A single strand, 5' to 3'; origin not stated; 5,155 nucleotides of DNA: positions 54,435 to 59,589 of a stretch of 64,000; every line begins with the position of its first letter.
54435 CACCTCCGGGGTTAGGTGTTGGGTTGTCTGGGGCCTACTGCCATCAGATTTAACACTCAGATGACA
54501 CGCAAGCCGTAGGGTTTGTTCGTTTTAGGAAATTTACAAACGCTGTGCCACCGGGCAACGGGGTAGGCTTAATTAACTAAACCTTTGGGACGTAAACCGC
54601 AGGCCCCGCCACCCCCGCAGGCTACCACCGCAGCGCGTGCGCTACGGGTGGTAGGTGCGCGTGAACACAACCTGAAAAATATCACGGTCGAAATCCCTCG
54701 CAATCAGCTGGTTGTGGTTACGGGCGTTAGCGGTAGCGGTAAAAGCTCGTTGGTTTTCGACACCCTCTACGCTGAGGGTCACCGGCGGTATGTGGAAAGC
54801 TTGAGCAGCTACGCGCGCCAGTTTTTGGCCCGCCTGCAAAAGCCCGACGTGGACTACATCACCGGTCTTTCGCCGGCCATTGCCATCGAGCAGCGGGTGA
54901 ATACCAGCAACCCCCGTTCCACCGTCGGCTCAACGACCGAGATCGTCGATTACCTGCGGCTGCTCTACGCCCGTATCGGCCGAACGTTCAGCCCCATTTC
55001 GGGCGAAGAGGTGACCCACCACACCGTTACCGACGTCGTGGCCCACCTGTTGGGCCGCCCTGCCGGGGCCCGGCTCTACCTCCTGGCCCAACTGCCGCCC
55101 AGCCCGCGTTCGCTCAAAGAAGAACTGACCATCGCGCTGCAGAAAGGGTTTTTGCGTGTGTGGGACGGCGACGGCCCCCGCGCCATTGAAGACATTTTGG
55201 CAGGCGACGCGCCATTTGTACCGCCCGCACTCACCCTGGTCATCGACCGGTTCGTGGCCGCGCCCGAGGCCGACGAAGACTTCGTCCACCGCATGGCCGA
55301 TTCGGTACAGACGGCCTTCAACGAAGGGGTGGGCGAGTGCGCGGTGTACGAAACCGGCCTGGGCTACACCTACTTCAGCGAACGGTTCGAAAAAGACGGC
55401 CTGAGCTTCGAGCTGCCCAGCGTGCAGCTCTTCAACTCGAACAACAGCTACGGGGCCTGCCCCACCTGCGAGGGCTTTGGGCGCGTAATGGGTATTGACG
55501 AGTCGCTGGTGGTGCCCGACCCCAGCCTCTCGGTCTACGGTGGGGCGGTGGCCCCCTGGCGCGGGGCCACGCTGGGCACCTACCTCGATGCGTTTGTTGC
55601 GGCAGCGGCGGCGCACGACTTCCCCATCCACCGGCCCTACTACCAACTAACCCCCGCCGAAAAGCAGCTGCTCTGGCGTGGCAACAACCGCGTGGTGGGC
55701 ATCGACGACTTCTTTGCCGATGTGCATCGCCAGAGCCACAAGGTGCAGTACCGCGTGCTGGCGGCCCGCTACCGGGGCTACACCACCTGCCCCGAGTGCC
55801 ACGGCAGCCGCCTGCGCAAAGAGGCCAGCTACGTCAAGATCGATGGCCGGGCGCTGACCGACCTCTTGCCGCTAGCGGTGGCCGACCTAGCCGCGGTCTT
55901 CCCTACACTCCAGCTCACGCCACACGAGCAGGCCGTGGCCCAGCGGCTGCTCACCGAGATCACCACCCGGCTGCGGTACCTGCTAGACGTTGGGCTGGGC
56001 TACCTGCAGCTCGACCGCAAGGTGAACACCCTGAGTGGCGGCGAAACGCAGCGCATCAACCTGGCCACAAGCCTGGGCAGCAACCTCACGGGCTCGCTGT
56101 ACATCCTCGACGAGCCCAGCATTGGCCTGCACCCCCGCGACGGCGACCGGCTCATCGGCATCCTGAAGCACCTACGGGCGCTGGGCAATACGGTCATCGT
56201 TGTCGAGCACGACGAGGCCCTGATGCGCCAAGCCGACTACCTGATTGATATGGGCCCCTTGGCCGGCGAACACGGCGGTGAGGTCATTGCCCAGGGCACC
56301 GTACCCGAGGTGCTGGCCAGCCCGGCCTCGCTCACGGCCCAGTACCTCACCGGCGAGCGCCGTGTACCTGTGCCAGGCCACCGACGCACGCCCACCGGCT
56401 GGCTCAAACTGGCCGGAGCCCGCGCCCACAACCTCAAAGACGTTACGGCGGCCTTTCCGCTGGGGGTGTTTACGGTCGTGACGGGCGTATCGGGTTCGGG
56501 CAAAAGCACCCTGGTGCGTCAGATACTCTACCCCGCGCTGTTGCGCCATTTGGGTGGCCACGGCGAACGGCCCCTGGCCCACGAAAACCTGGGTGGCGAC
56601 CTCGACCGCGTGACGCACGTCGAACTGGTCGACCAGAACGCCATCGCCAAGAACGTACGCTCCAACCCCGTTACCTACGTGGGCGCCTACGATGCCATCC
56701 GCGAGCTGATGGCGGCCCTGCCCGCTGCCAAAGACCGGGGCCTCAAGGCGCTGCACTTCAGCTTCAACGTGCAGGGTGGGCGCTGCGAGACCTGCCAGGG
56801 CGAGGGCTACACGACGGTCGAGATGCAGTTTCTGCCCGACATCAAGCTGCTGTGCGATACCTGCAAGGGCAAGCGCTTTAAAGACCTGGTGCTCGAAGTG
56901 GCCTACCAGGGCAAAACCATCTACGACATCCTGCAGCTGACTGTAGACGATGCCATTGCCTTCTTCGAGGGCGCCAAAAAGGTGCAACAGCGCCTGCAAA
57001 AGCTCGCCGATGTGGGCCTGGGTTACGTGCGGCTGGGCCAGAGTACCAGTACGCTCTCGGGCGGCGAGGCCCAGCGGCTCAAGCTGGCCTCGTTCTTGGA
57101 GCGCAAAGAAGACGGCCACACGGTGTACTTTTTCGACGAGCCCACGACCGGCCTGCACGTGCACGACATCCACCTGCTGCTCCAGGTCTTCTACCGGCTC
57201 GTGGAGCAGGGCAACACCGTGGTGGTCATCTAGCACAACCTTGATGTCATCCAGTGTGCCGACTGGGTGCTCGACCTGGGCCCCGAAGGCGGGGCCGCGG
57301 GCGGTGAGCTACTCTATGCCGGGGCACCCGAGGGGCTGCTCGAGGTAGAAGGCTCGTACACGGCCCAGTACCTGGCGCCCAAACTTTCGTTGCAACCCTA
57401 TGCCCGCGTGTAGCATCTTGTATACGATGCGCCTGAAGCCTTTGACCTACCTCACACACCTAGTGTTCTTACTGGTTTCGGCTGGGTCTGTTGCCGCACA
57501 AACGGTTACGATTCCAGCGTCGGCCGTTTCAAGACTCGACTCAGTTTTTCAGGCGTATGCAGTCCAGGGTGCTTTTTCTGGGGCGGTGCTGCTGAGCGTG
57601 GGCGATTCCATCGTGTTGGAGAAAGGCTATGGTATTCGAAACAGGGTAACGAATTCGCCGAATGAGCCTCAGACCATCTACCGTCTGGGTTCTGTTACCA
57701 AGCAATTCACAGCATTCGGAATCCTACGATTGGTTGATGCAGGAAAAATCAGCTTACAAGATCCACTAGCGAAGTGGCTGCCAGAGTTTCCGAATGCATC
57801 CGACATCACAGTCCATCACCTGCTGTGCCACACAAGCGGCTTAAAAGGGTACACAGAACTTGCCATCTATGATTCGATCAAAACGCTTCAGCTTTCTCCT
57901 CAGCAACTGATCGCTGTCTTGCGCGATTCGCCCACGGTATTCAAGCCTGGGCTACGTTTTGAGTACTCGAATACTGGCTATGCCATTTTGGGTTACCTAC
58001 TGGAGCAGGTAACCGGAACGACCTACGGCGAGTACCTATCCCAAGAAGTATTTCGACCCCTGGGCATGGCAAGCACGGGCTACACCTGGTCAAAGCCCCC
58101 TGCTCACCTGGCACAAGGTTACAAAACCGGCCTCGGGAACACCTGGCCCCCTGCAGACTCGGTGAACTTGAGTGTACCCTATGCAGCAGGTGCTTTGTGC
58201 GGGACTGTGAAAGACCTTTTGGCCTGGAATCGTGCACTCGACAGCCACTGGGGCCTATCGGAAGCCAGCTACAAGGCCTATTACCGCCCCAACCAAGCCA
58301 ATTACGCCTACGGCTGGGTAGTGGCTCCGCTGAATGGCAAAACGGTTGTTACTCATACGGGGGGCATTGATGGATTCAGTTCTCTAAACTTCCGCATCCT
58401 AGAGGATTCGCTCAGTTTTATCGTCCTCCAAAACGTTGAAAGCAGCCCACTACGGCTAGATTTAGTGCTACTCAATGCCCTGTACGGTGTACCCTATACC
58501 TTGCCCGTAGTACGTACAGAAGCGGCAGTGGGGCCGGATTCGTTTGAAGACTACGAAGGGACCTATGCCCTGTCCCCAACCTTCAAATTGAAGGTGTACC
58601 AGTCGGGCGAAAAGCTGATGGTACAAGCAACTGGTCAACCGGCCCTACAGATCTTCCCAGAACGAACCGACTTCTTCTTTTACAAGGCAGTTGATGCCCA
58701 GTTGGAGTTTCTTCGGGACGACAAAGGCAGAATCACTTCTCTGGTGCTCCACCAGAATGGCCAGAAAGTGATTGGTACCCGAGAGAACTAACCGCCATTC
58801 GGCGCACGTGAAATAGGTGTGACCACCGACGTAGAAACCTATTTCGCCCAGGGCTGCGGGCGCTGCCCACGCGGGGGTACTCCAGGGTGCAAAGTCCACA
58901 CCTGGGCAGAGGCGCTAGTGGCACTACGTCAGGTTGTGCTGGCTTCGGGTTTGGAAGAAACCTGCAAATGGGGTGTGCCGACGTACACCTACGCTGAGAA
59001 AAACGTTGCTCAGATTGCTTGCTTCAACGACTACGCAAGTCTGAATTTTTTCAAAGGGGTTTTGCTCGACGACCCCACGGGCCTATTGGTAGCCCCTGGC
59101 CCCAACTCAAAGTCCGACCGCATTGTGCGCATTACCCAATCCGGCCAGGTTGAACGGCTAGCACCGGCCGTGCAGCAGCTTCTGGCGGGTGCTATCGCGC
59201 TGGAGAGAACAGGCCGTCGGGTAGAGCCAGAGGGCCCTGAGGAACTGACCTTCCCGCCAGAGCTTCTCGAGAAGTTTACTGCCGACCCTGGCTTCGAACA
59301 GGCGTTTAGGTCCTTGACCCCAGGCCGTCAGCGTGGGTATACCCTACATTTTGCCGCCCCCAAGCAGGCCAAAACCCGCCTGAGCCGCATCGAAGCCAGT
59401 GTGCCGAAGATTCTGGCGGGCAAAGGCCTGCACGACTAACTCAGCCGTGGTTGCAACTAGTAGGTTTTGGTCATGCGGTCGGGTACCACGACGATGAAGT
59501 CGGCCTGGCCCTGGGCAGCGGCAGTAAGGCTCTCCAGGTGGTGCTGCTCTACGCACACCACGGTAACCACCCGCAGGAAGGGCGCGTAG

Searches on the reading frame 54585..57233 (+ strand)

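Call 53: search_protein_families(library=pfam, proteins=[window:54585-57233:+], max_evalue=1)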
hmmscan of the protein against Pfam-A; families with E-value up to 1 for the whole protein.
window:54585-57233:+ (882 aa): 44 families (the best 25 are shown)
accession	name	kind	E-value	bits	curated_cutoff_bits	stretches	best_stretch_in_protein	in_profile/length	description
PF00005.33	ABC_tran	-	1.4e-22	81.2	25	4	785-855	74-137/137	ABC transporter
PF13304.12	AAA_21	-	2.8e-13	51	27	2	488-547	242-303/304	AAA domain, putative AbiEii toxin, Type IV TA system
PF17755.6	UvrA_DNA-bind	-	7.4e-12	46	23.2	1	305-369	1-65/110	UvrA DNA-binding domain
PF13191.12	AAA_16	-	8e-10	39.9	32.6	2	37-100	21-74/167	AAA ATPase domain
PF20703.3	nSTAND1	-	9.1e-10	39.1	27.1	2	26-64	19-57/379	Novel STAND NTPase 1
PF02463.25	SMC_N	-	6e-09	36.1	40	2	34-556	17-211/220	RecF/RecN/SMC N terminal domain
PF13555.12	AAA_29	-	2e-08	34.3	27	2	627-647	23-45/61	P-loop containing region of AAA domain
PF17760.6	UvrA_inter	-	1.3e-07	31.9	23.3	1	147-255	2-106/109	UvrA interaction domain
PF01443.25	Viral_helicase1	-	1.3e-05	25.6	21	1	630-650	1-21/228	Viral superfamily 1 RNA helicase core domain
PF03193.22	RsgA_GTPase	-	1.6e-05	25.2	30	2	26-57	93-123/174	RsgA GTPase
PF00684.25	DnaJ_CXXCXGXG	-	1.9e-05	25.3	32.7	1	733-763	17-50/65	DnaJ central domain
PF13671.12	AAA_33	-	6.2e-05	23.8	27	1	631-648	3-20/143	AAA domain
PF13401.12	AAA_22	-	6.6e-05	23.7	27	1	629-648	7-26/130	AAA domain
PF20720.3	nSTAND3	-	0.00011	22.4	27.2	1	630-652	20-42/155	Novel STAND NTPase 3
PF25199.1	nSTAND_NTPase5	-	0.00033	20.9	34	1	629-652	43-66/145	Novel STAND NTPase 5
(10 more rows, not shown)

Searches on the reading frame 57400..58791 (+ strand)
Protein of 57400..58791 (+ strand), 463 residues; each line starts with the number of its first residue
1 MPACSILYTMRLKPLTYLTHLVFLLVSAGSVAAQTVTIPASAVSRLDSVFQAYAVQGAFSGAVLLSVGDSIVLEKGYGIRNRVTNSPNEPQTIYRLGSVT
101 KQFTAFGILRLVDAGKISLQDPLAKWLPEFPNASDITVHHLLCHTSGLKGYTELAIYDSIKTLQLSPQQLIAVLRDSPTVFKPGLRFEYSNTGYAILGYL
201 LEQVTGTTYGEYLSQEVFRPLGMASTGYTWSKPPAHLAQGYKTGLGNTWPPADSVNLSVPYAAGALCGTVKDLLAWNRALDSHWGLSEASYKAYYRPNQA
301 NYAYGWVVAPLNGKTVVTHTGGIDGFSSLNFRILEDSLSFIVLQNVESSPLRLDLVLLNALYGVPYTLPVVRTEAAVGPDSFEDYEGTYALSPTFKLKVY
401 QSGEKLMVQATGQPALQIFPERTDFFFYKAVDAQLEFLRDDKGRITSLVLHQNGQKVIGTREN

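Call 51: search_protein_families(library=pfam, proteins=[window:57400-58791:+], max_evalue=0.01)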
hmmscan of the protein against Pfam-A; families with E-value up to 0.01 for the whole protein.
window:57400-58791:+ (463 aa): 2 families
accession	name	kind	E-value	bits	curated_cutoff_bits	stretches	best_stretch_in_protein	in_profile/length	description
PF00144.29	Beta-lactamase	-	1.1e-63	215.9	27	1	47-349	2-313/329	Beta-lactamase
PF11954.13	DUF3471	-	4.1e-10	40.4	29.3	1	375-453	5-100/103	Domain of unknown function (DUF3471)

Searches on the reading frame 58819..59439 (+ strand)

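Call 51: search_protein_families(library=pfam, proteins=[window:58819-59439:+], max_evalue=0.01)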
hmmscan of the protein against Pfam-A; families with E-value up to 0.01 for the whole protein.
window:58819-59439:+ (206 aa): 2 families
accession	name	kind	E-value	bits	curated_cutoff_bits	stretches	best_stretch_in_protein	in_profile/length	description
PF13376.11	OmdA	-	2.3e-15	56.7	25.6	1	142-201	1-60/60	Bacteriocin-protection, YdeI or OmpD-Associated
PF08818.16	DUF1801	-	3.2e-14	53.5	27.2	1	29-124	1-83/85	Domain of unknown function (DU1801)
